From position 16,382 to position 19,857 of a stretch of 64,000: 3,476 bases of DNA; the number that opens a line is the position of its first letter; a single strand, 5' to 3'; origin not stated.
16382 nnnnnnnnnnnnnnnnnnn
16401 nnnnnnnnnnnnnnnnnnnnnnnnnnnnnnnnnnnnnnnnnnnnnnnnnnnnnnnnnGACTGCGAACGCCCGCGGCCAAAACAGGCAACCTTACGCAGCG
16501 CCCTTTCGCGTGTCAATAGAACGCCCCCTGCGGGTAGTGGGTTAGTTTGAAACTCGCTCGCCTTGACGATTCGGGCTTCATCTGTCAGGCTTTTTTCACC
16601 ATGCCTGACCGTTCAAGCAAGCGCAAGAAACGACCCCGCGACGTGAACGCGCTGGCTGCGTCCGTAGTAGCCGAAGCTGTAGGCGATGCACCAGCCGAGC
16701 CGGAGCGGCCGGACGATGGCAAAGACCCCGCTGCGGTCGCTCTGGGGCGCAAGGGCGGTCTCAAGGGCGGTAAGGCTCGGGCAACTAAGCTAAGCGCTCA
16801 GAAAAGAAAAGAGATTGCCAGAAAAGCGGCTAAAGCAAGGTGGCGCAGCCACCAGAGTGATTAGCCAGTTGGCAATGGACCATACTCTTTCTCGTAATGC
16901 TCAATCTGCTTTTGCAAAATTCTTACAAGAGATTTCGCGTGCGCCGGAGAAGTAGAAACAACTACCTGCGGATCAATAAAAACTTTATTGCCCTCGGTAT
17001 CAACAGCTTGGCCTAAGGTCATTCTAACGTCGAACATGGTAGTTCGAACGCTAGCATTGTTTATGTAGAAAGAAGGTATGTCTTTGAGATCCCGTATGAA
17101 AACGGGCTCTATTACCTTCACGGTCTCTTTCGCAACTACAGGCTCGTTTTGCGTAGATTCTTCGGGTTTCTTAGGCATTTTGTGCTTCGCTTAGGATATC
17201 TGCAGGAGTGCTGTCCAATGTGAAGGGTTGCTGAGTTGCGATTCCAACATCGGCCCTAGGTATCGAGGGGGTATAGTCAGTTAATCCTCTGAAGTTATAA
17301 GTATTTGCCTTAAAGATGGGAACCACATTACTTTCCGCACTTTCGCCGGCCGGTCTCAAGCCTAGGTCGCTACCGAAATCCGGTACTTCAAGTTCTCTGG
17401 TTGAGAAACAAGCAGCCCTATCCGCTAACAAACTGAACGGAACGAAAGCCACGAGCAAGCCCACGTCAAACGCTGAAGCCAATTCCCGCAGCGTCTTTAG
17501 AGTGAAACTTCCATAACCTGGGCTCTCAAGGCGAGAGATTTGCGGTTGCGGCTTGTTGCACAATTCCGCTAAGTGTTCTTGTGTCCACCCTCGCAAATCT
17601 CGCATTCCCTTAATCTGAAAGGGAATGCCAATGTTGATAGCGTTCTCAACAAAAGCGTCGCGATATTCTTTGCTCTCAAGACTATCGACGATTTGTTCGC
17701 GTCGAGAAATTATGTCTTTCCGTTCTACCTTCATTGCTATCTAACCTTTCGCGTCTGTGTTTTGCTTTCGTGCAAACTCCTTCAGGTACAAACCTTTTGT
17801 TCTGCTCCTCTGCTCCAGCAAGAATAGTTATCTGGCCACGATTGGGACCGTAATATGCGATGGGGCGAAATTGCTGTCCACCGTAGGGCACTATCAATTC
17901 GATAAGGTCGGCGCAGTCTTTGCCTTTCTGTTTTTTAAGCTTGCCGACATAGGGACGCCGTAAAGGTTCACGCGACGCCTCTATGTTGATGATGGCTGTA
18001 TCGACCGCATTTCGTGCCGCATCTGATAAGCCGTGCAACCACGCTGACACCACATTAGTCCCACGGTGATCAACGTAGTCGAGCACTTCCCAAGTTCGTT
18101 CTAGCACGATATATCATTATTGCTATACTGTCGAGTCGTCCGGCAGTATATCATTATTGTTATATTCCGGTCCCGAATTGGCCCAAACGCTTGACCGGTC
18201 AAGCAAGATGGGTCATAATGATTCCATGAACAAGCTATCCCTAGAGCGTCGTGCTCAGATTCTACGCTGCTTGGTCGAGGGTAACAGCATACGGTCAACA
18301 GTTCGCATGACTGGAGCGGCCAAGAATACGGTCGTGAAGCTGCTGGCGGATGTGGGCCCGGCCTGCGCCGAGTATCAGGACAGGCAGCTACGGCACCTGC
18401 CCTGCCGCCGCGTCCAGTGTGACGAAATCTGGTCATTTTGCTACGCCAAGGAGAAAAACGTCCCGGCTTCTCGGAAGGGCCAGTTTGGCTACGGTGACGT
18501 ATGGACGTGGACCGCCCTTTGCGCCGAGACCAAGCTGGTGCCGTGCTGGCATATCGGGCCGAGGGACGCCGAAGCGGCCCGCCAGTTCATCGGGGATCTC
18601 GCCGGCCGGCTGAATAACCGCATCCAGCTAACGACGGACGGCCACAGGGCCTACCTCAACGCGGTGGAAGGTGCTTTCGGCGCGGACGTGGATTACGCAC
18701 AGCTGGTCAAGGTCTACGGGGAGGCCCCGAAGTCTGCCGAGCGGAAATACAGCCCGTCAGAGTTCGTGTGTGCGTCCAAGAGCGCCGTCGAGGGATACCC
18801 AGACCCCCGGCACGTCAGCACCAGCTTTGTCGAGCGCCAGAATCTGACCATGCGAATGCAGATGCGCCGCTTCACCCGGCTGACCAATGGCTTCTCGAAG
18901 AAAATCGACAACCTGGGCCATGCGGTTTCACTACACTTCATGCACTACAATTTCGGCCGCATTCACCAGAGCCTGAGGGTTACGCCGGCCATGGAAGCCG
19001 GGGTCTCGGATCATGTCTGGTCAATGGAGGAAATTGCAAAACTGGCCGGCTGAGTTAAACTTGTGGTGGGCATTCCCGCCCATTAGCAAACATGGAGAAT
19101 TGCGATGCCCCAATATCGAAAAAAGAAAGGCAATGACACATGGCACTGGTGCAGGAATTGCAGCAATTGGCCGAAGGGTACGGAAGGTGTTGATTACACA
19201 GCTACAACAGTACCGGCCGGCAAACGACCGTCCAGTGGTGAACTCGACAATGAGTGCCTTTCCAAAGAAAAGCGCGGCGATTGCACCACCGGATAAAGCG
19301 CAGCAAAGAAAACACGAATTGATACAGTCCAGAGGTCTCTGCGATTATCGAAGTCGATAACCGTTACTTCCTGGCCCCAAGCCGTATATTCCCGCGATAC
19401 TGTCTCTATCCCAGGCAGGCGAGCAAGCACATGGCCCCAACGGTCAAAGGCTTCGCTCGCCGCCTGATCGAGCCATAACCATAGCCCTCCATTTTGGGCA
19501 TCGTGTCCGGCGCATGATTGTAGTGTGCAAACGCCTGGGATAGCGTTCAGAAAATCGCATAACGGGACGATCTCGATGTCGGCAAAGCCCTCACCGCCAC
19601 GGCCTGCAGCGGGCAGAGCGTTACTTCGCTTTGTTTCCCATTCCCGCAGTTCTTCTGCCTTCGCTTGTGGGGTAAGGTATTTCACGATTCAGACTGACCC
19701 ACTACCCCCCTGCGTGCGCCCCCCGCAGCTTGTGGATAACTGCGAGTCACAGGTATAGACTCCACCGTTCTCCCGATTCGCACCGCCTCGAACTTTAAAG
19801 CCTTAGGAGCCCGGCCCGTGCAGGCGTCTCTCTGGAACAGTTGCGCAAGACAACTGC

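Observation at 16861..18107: Overlapping three-gene string: Gp49/HigB-like toxin, long XRE regulator and DUF3467 - a possible tripartite toxin-antitoxin module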

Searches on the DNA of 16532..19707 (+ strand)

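Call 75: search_dna_similar(query=window:16532-19707:+, collection=plasmids, mode=distant, max_rows=10)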
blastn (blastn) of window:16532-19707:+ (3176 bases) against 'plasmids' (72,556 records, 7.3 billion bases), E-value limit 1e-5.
Records with a match: 9; places in all: 9; records where one place covers at least 80% of the query: 0.
Best place of each record, by identity: 60-80% 9.
By first word of the organism name: Mesorhizobium 4; Hoeflea 1; Acidiphilium 1; Methylocapsa 1; Bosea 1; Bradyrhizobium 1.
By predicted mobility (MOB-suite, as given by PLSDB): non-mobilizable 8; conjugative 1.
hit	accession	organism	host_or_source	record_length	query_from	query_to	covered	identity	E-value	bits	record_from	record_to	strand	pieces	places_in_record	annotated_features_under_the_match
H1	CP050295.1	Mesorhizobium loti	Oxytropis kamtschatica,cell ...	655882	1790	2489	22%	66.5%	4e-43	186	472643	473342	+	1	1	IS1 family transposase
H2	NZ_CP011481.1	Hoeflea sp. IMCC20628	-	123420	1794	2479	22%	65.2%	8e-27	131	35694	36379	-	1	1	IS1 family transposase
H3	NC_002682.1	Mesorhizobium japonicum MAFF 303099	-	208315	1833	2422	19%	65.2%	9e-26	127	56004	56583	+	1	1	none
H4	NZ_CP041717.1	Acidiphilium multivorum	Cell culture,activated sludge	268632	1794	2371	18%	66.3%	1e-30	144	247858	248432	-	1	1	IS1 family transposase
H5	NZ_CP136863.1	Methylocapsa polymorpha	Shagnum peat sample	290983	2085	2481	13%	68.3%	1e-30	143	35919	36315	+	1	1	helix-turn-helix domain-containing protein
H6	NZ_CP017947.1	Bosea sp. Tri-49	Oxytropis triphylla,cell culture,root ...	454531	2256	2480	7%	69.7%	4e-18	102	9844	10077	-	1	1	none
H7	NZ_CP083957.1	Mesorhizobium sp. B1-1-8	cell culture,soil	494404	2247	2434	6%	73.4%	1e-18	104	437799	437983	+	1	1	none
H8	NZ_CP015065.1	Mesorhizobium ciceri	Astragalus pelecinus,Pure Sample,Plant ...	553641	2257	2434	6%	74.7%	5e-23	119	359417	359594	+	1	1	none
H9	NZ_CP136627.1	Bradyrhizobium sp. BWA-3-5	Arachis hypogaea,cell culture,root ...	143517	2308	2429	4%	72.1%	8e-8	68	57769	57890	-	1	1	hypothetical protein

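Call 76: get_annotated_region(hit=H1, flank=3000)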
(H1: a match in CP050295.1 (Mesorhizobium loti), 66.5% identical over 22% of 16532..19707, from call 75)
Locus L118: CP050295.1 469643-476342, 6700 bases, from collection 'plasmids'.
description: Mesorhizobium loti strain 582 plasmid p_1, complete sequence
organism: Mesorhizobium loti (NCBI taxid 381)
taxonomy: Bacteria; Pseudomonadota; Alphaproteobacteria; Hyphomicrobiales; Phyllobacteriaceae; Mesorhizobium; Mesorhizobium loti
host: -; source: Oxytropis kamtschatica,cell culture,root nodule; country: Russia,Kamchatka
typing (MOB-suite, as given by PLSDB): non-mobilizable; mating-pair formation MPF_T
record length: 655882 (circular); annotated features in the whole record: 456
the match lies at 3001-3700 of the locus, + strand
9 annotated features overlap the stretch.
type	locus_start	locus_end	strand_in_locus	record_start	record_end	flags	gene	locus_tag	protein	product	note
CDS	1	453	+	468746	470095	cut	hemN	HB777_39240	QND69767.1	oxygen-independent coproporphyrinogen III oxidase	-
CDS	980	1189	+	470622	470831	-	-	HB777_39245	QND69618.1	histone H1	-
CDS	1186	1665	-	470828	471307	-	-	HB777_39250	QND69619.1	hypothetical protein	-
CDS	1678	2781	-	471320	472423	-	-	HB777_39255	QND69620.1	helix-turn-helix domain-containing protein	-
CDS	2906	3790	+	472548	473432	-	-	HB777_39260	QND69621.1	IS1 family transposase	-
CDS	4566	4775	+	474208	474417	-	-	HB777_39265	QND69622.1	hypothetical protein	-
CDS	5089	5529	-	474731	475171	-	-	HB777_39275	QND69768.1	hypothetical protein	-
CDS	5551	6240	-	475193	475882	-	-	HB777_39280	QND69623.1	DsbA family protein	-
CDS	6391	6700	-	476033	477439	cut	-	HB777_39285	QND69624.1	dicarboxylate/amino acid:cation symporter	-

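Call 77: get_annotated_region(hit=H4, flank=3000)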
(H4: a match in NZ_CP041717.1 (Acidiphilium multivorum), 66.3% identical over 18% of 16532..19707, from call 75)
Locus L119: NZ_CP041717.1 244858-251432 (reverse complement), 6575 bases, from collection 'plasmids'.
description: Acidiphilium multivorum strain JZ-6 plasmid unnamed1, complete sequence
organism: Acidiphilium multivorum (NCBI taxid 62140)
taxonomy: Bacteria; Pseudomonadota; Alphaproteobacteria; Rhodospirillales; Acetobacteraceae; Acidiphilium; Acidiphilium multivorum
host: -; source: Cell culture,activated sludge; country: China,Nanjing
typing (MOB-suite, as given by PLSDB): non-mobilizable; mating-pair formation MPF_I
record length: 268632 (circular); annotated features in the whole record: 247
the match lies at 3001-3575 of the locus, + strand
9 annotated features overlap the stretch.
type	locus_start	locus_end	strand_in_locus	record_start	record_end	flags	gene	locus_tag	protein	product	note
CDS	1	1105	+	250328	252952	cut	-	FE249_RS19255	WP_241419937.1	sigma factor-like helix-turn-helix DNA-binding protein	GO:0006352 - DNA-templated transcription initiation [Evidence IEA]; GO:0006355 - regulation of DNA-templated ...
CDS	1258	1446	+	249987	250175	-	-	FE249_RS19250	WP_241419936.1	hypothetical protein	-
CDS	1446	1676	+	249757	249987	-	-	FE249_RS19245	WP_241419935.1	hypothetical protein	-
CDS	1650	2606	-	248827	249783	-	-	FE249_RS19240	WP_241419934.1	hypothetical protein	-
CDS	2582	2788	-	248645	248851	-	-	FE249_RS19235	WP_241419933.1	hypothetical protein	-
CDS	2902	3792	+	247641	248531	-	-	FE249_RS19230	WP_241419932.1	IS1 family transposase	-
CDS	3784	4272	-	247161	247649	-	-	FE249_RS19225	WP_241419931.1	RES domain-containing protein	-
CDS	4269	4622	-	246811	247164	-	-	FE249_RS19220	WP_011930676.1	MbcA/ParS/Xre antitoxin family protein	-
CDS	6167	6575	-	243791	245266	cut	-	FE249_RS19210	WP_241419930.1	AAA family ATPase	-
